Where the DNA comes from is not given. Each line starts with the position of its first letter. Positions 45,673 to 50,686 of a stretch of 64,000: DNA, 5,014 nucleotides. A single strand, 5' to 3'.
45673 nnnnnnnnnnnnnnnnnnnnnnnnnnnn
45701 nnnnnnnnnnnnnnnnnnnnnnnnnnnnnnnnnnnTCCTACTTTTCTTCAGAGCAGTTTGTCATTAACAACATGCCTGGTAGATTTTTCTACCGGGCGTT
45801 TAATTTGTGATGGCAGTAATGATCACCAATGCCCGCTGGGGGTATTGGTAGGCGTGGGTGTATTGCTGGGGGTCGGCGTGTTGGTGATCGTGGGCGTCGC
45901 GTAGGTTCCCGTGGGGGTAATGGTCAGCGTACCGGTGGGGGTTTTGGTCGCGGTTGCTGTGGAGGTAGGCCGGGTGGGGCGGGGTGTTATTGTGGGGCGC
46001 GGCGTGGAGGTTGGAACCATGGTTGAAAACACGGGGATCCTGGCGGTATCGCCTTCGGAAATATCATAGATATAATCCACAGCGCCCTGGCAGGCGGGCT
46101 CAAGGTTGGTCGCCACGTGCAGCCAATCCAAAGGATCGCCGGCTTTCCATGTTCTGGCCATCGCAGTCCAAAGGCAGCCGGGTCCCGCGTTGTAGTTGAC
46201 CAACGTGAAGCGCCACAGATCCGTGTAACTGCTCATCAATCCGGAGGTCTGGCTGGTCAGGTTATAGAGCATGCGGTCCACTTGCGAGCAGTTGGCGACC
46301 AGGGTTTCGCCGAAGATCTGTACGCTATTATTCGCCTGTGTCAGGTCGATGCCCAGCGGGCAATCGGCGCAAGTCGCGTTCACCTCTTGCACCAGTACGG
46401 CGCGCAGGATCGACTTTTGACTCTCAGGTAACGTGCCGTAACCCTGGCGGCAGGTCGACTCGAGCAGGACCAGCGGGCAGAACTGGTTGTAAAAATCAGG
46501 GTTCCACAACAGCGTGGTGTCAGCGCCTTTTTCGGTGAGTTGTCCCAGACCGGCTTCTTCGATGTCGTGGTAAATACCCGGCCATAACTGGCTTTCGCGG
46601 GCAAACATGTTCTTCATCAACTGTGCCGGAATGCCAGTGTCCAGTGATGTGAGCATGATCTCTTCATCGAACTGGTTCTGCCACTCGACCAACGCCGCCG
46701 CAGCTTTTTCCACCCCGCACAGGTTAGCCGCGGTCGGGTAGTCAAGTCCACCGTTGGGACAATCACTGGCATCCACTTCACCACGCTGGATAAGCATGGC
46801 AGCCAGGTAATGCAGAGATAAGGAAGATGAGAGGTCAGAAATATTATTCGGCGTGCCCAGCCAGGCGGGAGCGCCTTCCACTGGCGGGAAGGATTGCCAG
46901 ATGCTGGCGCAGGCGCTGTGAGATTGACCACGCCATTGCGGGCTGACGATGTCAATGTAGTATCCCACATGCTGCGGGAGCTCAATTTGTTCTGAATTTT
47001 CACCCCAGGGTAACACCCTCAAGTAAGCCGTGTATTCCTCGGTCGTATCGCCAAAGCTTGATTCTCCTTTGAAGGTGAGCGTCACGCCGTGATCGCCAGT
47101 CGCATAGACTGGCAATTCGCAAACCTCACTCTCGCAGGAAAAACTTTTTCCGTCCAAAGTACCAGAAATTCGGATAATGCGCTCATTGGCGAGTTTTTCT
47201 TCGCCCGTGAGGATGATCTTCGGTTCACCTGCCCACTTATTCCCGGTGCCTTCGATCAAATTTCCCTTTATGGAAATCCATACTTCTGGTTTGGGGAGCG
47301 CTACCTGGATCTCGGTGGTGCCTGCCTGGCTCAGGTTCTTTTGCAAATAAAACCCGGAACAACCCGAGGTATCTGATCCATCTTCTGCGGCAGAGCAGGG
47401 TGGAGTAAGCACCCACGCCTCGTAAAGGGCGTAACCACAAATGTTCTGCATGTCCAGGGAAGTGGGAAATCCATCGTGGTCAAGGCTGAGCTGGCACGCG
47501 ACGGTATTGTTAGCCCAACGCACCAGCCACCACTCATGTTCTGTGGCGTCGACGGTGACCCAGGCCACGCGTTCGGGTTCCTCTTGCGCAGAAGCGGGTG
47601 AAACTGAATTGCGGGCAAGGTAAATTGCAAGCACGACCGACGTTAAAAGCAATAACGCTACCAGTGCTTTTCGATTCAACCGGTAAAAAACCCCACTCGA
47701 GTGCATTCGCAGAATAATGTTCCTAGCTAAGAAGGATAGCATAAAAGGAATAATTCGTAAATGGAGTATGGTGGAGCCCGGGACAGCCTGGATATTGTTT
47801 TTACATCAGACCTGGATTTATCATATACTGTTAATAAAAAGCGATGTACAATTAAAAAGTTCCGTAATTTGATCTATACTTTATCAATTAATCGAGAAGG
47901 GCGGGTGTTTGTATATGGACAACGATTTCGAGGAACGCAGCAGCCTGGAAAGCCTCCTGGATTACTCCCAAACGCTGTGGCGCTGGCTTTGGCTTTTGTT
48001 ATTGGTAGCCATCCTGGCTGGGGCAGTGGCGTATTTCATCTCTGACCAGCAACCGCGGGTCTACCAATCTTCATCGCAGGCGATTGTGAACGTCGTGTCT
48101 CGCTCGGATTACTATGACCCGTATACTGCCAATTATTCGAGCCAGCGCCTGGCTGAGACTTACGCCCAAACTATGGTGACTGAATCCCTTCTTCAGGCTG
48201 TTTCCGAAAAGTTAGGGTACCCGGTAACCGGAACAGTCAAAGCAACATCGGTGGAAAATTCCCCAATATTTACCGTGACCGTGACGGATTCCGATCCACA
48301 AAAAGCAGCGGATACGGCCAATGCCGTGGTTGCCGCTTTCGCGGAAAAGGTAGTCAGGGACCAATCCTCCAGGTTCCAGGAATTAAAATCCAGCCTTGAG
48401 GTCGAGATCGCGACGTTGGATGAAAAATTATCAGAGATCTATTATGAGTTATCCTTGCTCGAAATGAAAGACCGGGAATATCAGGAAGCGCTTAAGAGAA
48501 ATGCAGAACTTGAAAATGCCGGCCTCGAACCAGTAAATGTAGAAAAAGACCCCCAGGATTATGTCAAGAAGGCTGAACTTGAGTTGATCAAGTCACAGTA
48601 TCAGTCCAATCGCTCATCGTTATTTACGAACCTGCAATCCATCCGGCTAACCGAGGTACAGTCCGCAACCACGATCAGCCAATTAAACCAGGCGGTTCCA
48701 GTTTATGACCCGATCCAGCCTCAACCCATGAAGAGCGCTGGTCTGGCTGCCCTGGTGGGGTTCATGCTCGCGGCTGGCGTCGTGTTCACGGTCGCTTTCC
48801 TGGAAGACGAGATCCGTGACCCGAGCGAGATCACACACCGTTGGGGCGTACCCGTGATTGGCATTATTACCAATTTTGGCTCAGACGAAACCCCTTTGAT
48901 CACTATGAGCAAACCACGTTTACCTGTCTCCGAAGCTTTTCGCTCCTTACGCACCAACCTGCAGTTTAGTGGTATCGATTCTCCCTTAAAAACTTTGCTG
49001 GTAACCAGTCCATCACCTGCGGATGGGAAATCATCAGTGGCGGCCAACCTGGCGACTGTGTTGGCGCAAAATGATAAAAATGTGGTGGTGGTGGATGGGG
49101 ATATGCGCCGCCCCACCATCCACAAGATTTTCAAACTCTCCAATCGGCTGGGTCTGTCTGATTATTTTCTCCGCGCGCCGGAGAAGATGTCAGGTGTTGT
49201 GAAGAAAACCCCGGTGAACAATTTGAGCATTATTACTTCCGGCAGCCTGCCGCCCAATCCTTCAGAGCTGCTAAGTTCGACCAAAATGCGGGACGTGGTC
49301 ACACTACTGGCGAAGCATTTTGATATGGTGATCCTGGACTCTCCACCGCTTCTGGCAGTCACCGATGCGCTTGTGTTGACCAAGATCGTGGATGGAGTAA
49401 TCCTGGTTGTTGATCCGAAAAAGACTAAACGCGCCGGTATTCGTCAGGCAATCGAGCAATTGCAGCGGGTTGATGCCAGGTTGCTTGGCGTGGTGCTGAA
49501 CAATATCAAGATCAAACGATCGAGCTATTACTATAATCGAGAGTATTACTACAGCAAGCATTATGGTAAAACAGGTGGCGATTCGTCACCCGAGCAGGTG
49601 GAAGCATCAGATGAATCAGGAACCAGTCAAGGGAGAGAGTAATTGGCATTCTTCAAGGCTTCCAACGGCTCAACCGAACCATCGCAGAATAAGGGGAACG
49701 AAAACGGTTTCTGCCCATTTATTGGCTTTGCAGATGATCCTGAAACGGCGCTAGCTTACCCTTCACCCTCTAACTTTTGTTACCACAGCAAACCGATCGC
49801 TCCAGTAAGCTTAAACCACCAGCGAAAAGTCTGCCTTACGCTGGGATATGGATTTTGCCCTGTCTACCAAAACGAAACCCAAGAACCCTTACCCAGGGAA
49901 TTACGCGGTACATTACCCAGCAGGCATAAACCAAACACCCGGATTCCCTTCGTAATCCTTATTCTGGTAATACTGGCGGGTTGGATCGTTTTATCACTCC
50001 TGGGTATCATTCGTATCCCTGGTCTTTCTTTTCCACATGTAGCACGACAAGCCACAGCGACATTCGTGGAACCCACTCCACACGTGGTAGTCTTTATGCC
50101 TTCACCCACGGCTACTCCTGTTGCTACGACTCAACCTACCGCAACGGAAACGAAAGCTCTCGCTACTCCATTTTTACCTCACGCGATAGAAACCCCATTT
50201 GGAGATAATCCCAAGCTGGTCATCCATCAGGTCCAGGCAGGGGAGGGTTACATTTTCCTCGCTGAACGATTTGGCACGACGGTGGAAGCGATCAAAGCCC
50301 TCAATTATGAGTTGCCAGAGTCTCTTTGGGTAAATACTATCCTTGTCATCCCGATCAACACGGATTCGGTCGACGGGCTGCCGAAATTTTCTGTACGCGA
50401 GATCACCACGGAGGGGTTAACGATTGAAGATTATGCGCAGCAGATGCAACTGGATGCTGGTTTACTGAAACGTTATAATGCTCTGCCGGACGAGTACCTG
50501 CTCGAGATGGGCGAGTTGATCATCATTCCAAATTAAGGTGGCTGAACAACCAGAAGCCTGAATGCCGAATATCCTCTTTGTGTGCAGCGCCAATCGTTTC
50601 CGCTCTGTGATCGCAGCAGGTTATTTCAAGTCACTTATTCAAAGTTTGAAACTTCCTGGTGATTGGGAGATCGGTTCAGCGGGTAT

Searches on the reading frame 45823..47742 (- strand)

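Call 15: search_protein_families(library=pfam, proteins=[window:45823-47742:-], max_evalue=0.00001)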
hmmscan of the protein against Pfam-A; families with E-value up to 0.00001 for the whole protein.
window:45823-47742:- (639 aa): 0 families

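Call 67: search_protein_families(library=pfam, proteins=[window:45823-47742:-], max_evalue=1)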
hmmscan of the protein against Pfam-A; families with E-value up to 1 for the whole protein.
window:45823-47742:- (639 aa): 1 family
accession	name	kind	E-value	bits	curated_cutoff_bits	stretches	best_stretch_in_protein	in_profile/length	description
PF01464.25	SLT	-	0.013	15.5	21.3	0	501-531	78-108/117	Transglycosylase SLT domain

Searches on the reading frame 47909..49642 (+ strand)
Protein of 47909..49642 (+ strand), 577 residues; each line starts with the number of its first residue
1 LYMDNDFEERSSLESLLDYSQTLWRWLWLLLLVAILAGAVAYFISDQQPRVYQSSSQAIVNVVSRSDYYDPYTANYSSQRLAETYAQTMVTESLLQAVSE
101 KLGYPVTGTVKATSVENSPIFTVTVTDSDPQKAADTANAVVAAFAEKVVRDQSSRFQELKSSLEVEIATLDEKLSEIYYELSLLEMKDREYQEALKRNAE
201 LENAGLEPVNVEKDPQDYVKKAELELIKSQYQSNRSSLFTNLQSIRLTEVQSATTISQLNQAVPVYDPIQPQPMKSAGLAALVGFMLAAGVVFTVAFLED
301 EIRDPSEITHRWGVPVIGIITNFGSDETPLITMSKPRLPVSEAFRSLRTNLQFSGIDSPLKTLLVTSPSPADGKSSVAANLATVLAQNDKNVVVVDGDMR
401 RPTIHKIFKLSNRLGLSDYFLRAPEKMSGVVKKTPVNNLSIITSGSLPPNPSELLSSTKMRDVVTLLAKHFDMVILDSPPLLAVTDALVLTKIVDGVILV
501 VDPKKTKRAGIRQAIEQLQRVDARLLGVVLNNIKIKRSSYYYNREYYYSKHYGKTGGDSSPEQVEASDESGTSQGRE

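Call 14: search_protein_families(library=pfam, proteins=[window:47909-49642:+], max_evalue=0.00001)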
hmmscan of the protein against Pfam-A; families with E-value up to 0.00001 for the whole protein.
window:47909-49642:+ (577 aa): 3 families
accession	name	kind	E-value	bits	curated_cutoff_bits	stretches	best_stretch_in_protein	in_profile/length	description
PF10609.15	ParA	-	5.3e-13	49.4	27.1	1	363-547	6-188/246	NUBPL iron-transfer P-loop NTPase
PF13614.12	AAA_31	-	3.5e-12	47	27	1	373-524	14-170/177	AAA domain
PF01656.29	CbiA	-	2.8e-06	27.7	25.4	1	372-537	10-117/125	CobQ/CobB/MinD/ParA nucleotide binding domain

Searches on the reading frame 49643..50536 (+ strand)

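Call 14: search_protein_families(library=pfam, proteins=[window:49643-50536:+], max_evalue=0.00001)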
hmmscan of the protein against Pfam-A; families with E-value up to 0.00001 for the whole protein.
window:49643-50536:+ (297 aa): 1 family
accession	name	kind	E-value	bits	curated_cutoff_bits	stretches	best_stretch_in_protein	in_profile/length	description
PF01476.26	LysM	-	4.5e-07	30.2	20.9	0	195-237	1-43/43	LysM domain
